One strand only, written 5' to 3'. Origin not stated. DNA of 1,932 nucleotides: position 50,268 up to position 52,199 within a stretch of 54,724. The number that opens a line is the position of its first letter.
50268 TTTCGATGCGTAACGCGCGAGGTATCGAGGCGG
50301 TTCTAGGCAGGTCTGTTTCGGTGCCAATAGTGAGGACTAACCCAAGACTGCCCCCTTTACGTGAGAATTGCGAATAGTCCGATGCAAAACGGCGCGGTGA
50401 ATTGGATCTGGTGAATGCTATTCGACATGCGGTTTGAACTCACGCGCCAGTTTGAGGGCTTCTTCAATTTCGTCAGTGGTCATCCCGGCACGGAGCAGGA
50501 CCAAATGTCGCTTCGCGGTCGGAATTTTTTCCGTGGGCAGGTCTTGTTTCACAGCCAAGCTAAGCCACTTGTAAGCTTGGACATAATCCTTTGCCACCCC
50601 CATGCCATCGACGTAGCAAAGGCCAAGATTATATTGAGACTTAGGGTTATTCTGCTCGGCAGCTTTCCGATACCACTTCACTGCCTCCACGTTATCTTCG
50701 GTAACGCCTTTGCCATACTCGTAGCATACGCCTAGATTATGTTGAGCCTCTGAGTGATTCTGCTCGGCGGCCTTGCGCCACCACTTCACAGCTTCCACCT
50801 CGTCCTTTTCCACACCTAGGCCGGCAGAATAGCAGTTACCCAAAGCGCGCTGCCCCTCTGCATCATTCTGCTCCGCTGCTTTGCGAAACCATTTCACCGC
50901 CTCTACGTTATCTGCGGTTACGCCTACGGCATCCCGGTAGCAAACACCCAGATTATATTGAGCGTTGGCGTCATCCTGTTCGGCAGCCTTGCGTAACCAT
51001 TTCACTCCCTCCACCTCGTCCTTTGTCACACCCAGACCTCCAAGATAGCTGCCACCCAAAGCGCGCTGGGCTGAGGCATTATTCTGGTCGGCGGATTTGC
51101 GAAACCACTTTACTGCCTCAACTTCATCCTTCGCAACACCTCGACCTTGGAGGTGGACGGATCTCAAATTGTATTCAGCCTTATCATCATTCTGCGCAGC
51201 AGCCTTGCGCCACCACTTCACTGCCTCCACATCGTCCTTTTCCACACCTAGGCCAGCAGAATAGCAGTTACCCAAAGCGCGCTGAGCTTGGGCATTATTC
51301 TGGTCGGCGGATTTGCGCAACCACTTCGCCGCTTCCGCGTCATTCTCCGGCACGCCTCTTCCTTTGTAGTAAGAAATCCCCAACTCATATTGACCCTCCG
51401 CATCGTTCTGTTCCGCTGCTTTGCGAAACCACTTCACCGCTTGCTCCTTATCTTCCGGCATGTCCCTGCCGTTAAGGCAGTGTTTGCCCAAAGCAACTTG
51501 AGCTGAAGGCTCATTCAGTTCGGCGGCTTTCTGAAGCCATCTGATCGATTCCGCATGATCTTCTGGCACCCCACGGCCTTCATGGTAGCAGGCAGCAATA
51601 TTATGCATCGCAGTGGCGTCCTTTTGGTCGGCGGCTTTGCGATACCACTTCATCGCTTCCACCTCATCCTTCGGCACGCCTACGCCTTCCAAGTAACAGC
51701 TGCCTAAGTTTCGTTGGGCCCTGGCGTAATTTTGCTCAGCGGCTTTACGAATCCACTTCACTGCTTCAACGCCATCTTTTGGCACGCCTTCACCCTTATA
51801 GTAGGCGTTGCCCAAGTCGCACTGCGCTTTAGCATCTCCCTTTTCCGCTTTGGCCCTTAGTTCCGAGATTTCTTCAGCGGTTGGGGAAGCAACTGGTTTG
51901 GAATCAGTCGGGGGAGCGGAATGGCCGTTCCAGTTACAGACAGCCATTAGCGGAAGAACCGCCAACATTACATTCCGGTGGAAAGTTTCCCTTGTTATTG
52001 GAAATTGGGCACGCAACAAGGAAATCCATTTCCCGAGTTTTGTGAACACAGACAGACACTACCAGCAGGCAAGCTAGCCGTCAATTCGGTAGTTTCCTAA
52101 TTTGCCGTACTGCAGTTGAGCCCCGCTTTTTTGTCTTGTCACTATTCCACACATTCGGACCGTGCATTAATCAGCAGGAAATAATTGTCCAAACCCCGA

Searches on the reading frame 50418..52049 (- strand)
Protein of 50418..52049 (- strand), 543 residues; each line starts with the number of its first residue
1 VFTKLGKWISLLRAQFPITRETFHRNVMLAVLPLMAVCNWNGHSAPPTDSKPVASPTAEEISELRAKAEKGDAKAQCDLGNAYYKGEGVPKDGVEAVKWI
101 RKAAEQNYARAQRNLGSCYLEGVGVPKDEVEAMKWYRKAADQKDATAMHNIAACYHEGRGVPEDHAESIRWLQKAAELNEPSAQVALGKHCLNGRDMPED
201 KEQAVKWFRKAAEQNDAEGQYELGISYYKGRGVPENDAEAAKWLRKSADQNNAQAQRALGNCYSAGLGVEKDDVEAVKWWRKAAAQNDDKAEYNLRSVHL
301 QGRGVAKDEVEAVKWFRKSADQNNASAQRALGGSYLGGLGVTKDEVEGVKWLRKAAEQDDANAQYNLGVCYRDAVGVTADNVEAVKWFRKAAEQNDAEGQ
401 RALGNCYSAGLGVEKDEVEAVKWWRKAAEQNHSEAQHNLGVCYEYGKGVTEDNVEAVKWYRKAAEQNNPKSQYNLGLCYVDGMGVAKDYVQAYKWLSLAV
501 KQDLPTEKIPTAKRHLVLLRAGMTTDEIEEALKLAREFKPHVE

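Call 29: search_protein_families(library=pfam, proteins=[window:50418-52049:-], max_evalue=0.001)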
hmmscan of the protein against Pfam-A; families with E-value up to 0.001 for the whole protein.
window:50418-52049:- (543 aa): 10 families
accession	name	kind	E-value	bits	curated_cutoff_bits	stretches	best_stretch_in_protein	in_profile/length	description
PF08238.18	Sel1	-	1e-131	425.1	30.7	12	433-468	1-36/36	Sel1 repeat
PF20023.5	WSLR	-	6.4e-16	58.8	27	0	183-207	4-29/39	Wolframin Sel1-like repeat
PF08289.16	Flu_M1_C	-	7.1e-10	39.4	22.3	0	247-282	50-85/97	Influenza Matrix protein (M1) C-terminal domain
PF13414.12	TPR_11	-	1.8e-09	37.5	26.8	0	455-479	12-38/42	TPR repeat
PF22899.2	SMCHD1_S5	-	6.5e-09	36.3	27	0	85-144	40-99/168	SMCHD1, ribosomal S5 domain 2-like domain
PF13431.12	TPR_17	-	5.6e-08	32.9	24.4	0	465-479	9-23/34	Tetratricopeptide repeat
PF13432.12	TPR_16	-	5.9e-05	23.9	32.7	0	78-143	2-61/65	Tetratricopeptide repeat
PF07184.16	CTV_P33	-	6.5e-05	22.6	25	0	338-375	183-220/303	Citrus tristeza virus P33 protein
PF23310.1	TPR_27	-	0.00035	20.7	27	0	345-370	45-70/110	Plant tetratrico peptide repeats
PF20308.4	TPR-S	-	0.00036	21.5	27.6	0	383-474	4-94/102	Tetratricopeptide Repeats-Sensor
